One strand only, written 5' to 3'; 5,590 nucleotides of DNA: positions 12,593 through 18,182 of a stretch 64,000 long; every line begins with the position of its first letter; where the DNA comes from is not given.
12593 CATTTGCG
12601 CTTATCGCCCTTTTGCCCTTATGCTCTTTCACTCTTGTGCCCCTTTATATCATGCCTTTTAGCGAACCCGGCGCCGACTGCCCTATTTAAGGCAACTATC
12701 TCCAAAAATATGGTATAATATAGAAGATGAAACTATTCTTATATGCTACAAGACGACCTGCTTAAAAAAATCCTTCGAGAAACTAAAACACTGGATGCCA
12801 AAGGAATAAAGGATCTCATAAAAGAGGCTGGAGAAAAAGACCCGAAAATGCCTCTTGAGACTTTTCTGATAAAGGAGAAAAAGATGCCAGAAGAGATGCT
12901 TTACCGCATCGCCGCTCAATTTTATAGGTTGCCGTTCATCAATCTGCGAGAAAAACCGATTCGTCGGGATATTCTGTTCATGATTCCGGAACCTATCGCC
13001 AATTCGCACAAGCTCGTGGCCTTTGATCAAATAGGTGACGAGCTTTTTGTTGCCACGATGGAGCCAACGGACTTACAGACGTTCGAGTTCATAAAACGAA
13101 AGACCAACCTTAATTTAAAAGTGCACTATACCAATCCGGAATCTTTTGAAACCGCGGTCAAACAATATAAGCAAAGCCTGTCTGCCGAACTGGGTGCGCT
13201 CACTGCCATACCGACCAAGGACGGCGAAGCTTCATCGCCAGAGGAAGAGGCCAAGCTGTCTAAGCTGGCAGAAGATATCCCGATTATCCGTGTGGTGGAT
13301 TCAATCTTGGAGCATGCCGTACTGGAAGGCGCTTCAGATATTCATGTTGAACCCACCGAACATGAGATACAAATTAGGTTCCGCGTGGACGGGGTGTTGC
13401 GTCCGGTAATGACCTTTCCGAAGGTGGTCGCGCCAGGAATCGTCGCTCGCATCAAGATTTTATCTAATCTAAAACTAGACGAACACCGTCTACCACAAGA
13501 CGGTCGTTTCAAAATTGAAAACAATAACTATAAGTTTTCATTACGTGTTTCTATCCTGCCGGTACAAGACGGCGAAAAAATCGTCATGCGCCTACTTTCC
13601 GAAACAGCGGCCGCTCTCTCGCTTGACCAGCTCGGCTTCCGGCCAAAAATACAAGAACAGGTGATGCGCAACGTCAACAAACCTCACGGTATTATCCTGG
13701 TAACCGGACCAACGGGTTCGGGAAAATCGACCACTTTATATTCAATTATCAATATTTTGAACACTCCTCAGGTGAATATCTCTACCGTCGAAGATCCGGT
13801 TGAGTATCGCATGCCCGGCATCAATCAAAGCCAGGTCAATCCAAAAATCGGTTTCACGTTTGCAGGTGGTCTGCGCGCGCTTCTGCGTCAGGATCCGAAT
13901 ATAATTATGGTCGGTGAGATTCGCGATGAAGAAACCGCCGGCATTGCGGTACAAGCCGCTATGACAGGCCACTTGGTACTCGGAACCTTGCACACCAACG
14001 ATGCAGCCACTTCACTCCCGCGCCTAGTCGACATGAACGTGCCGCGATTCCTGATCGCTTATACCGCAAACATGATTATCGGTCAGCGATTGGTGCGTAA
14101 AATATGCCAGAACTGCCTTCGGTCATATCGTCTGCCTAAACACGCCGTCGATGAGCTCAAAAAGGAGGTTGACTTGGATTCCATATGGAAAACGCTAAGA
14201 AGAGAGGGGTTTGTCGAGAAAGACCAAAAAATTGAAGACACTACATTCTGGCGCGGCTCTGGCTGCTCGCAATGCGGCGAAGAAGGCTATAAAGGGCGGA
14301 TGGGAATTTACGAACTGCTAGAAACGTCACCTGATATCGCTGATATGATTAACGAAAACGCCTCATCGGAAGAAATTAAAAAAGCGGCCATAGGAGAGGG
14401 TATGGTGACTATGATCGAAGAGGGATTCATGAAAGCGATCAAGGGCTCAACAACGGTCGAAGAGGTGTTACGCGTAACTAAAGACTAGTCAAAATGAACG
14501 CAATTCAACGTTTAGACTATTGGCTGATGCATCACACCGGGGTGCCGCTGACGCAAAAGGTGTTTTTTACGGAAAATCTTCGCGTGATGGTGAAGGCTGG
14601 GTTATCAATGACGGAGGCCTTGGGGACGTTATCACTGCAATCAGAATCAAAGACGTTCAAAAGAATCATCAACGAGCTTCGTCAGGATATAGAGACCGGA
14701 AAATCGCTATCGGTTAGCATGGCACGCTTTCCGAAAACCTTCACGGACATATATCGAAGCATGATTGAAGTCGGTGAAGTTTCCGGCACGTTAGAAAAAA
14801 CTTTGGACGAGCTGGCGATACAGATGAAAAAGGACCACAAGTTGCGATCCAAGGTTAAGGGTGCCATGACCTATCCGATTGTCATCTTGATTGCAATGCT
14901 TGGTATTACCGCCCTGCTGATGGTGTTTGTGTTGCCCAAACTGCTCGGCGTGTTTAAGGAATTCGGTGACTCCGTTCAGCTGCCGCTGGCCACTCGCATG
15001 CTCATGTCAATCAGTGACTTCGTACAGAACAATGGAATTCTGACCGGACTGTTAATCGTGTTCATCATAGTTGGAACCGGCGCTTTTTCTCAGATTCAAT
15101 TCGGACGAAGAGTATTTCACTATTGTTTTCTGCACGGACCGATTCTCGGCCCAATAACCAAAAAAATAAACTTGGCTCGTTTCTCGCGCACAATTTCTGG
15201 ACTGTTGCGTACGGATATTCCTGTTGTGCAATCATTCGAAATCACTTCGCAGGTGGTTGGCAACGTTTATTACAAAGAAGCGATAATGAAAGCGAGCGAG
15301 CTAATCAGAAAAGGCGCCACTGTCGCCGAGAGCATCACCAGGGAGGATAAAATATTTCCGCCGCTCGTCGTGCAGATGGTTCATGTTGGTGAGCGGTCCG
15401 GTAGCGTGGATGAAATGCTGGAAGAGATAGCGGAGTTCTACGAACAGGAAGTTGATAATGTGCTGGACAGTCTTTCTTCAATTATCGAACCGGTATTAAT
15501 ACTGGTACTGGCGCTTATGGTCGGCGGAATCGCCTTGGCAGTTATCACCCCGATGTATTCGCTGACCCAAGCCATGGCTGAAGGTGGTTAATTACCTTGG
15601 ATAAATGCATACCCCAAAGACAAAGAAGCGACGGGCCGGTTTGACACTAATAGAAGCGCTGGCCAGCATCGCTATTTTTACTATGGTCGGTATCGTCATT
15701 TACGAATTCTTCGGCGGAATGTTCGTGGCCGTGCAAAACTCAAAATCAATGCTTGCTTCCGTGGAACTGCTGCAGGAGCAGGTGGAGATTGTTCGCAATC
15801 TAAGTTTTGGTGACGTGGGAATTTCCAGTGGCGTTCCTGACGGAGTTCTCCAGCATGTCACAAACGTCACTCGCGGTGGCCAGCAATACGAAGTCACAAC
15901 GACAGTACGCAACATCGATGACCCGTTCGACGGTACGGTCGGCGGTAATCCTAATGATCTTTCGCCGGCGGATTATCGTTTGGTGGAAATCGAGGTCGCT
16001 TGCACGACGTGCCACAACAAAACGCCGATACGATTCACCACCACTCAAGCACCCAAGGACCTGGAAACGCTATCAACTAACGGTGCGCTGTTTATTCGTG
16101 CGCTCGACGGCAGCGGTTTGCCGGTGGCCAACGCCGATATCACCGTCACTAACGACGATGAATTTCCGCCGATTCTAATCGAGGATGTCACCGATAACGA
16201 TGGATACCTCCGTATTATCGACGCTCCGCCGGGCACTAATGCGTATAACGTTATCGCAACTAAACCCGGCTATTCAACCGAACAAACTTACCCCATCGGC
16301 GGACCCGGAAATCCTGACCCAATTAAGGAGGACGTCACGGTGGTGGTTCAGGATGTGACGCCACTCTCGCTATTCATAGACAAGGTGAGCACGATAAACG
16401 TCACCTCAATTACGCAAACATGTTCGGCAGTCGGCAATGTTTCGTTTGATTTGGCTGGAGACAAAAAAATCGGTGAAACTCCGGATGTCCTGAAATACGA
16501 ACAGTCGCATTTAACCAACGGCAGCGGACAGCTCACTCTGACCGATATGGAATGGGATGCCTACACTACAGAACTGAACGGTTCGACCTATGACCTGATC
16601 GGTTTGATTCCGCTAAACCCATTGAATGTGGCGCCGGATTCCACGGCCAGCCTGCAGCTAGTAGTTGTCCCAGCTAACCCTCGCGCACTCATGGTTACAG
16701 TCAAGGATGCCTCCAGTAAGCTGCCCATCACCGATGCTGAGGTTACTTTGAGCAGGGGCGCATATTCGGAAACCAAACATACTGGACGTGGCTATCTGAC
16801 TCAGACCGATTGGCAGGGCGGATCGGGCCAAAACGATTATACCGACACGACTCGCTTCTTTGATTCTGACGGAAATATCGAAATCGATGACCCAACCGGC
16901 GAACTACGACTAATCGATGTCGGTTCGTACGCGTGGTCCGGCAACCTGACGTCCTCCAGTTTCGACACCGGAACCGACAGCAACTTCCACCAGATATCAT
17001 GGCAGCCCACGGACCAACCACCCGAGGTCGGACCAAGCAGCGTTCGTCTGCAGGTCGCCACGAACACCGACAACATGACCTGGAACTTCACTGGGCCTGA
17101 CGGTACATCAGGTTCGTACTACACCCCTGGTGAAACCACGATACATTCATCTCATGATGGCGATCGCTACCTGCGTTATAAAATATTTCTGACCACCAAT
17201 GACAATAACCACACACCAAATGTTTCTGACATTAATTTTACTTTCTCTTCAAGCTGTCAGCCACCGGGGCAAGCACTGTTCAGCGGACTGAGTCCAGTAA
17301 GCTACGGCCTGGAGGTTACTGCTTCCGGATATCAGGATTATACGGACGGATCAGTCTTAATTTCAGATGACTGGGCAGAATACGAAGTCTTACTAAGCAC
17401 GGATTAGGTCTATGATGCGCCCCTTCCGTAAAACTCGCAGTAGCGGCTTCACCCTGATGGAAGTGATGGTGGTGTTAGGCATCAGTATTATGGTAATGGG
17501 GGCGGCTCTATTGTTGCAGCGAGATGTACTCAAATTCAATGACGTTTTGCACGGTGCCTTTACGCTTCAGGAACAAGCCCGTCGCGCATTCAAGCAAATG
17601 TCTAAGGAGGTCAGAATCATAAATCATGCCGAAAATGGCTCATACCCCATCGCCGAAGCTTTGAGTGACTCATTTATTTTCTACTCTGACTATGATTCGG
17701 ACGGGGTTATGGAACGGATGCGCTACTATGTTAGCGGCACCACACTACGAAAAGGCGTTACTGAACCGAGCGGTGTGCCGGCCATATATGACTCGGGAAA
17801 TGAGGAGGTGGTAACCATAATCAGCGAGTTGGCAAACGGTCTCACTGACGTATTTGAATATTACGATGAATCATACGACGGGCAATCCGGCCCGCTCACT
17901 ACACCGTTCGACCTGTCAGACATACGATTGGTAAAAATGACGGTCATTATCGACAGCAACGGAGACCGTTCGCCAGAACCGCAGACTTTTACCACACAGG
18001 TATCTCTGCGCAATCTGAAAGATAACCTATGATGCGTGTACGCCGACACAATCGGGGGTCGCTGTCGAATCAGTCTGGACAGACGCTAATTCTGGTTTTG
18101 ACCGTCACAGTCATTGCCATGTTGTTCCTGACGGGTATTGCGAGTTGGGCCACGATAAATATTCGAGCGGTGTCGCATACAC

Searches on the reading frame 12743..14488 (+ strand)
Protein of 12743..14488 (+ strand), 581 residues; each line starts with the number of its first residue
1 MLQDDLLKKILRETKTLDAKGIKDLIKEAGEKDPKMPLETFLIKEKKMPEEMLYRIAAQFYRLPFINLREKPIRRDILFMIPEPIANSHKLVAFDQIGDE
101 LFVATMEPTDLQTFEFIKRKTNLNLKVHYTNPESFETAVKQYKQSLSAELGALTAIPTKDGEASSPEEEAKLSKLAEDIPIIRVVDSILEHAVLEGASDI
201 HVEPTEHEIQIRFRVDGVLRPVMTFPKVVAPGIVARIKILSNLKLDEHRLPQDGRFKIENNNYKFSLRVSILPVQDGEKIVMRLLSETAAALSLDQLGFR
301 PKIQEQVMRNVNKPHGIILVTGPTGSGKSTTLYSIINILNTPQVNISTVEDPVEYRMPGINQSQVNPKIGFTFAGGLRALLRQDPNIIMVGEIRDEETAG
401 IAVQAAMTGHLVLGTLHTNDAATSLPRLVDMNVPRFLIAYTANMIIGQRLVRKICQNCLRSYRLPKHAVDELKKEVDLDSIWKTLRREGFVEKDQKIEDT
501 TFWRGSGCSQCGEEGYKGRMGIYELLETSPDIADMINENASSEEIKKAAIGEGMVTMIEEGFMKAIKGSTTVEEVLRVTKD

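Call 9: search_protein_families(library=pfam, proteins=[window:12743-14488:+], max_evalue=0.001)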
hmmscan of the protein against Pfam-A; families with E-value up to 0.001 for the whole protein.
window:12743-14488:+ (581 aa): 4 families
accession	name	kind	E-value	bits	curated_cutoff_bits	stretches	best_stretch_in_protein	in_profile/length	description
PF00437.27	T2SSE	-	5.7e-131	437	24.9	1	176-577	3-370/370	Type II/IV secretion system protein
PF05157.20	MshEN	-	3.1e-11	43.5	23.1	1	61-145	1-86/90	MshEN domain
PF13555.12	AAA_29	-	0.00012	22.2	27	1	314-343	21-50/61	P-loop containing region of AAA domain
PF25199.1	nSTAND_NTPase5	-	0.00058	20.2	34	0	302-338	27-64/145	Novel STAND NTPase 5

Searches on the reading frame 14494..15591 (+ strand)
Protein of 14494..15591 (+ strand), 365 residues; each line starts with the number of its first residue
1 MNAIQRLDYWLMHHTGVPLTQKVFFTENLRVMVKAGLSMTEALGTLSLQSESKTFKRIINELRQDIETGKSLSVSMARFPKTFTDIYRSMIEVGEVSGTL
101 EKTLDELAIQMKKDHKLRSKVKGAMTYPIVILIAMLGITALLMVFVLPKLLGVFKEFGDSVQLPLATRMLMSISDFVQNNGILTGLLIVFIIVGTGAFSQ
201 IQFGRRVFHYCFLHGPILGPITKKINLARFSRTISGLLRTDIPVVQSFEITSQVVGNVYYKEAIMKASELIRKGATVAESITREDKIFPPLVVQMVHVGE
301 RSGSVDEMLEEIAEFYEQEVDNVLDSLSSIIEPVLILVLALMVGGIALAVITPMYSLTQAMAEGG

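Call 9: search_protein_families(library=pfam, proteins=[window:14494-15591:+], max_evalue=0.001)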
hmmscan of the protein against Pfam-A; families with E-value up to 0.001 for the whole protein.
window:14494-15591:+ (365 aa): 1 family
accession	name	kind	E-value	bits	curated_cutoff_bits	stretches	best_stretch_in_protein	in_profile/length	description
PF00482.28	T2SSF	-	9.7e-61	203.7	25.2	2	25-148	1-125/125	Type II secretion system (T2SS), protein F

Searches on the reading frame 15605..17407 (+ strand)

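Call 32: search_protein_families(library=pfam, proteins=[window:15605-17407:+], max_evalue=0.001)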
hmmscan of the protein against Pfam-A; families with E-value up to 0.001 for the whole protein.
window:15605-17407:+ (600 aa): 2 families
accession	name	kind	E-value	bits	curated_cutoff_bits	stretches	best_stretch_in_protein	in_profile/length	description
PF13620.12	CarboxypepD_reg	-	2.4e-11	44.3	32.3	1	167-250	7-73/82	Carboxypeptidase regulatory-like domain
PF07963.17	N_methyl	-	9.9e-05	22.2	21.2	1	7-33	1-27/27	Prokaryotic N-terminal methylation motif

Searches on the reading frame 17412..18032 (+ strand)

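Call 32: search_protein_families(library=pfam, proteins=[window:17412-18032:+], max_evalue=0.001)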
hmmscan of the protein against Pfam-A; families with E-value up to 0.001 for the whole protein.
window:17412-18032:+ (206 aa): 1 family
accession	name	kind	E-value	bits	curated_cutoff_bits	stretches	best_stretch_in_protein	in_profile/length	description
PF07963.17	N_methyl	-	7.8e-06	25.7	21.2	1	8-33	2-27/27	Prokaryotic N-terminal methylation motif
